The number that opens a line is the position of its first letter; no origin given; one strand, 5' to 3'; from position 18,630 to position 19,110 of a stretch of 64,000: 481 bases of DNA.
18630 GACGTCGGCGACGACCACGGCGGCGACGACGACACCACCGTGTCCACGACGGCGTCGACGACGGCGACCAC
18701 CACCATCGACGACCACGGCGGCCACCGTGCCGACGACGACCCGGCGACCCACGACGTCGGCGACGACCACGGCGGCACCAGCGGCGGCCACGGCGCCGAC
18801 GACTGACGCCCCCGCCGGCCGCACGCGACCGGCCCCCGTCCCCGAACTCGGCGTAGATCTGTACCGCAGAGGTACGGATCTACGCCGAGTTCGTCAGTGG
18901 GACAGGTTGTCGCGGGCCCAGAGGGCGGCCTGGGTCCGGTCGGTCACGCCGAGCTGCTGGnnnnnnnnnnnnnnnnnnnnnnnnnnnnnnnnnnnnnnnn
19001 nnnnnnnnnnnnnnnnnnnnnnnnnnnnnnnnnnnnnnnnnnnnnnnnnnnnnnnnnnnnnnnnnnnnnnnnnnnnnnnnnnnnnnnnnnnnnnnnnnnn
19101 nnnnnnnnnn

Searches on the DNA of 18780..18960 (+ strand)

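Call 70: search_dna_similar(query=window:18833-18903:+, collection=plasmids, mode=distant, max_evalue=1, max_rows=10)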
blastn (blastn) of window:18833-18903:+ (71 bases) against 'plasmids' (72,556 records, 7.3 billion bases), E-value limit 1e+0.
Records with a match: 2; places in all: 2; records where one place covers at least 80% of the query: 0.
Best place of each record, by identity: 90-95% 2.
By first word of the organism name: Nocardia 1; Arthrobacter 1.
By predicted mobility (MOB-suite, as given by PLSDB): non-mobilizable 2.
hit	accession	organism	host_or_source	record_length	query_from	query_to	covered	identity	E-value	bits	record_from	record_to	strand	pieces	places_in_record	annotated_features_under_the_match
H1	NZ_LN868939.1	Nocardia farcinica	not known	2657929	5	36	45%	90.6%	1e-1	42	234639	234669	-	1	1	none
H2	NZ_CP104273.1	Arthrobacter sp. zg-Y1110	Marmot,single cell,intestinal contents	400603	38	63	37%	92.3%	5e-1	39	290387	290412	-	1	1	PD-(D/E)XK nuclease family protein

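Call 71: search_dna_similar(query=window:18833-18903:+, collection=phages, mode=distant, max_evalue=1, max_rows=10)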
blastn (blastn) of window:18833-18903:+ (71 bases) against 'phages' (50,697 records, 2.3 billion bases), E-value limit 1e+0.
No match.

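Call 84: search_rna_families(source=window, start=18780, end=18960, threshold=evalue, max_evalue=10)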
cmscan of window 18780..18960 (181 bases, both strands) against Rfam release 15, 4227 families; matches with E-value up to 10: 18.
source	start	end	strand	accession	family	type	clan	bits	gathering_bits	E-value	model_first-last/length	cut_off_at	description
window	18843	18893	-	RF04240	mir-4716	Gene; miRNA;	-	30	76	9.7e-05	1-84/84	no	mir-4716 microRNA precursor family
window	18806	18928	+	RF04124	MIR8565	Gene; miRNA;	-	28.2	136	0.0022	1-154/154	no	MIR8565 microRNA precursor family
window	18832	18909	-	RF01902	MIR439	Gene; miRNA;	-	22.7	90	0.026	1-93/93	no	MIR439 microRNA precursor family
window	18843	18893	-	RF03833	mir-5928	Gene; miRNA;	-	21.7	59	0.03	5-70/75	no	mir-5928 microRNA precursor family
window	18844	18892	+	RF01997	mir-969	Gene; miRNA;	-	20.5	61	0.085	1-86/86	no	mir-969 microRNA precursor family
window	18835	18901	+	RF03868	mir-H2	Gene; miRNA;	-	20.2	92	0.33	1-77/77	no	mir-H2 microRNA precursor family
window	18848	18887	-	RF00104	mir-10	Gene; miRNA;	-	18.4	47.5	0.048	1-74/74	no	mir-10 microRNA precursor family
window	18788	18894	-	RF02826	Scr6925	Gene; sRNA;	-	17.9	50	0.42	1-131/131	no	Streptomyces RNA 6925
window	18835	18901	-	RF03868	mir-H2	Gene; miRNA;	-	16.3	92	2.7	1-77/77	no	mir-H2 microRNA precursor family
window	18845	18891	-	RF01038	mir-1307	Gene; miRNA;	-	15.9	69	1.8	1-90/90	no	mir-1307 microRNA precursor family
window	18836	18896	+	RF01014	mir-1306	Gene; miRNA;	-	14.6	70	1.2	1-72/72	no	mir-1306 microRNA precursor family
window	18847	18890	-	RF03352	mir-4869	Gene; miRNA;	-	13.6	70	3.7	1-78/78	no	mir-4869 microRNA precursor family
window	18843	18893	-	RF04043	mir-2062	Gene; miRNA;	-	13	90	5.3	1-72/72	no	mir-2062 microRNA precursor family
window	18844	18960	+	RF02238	asX4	Gene; sRNA;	-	12.4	100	0.13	1-119/309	3'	Xanthomonas sRNA asX4/Xoo4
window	18780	18889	+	RF02346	ar35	Gene; sRNA;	-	10.3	45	7.6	1-144/144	no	Alphaproteobacterial sRNA ar35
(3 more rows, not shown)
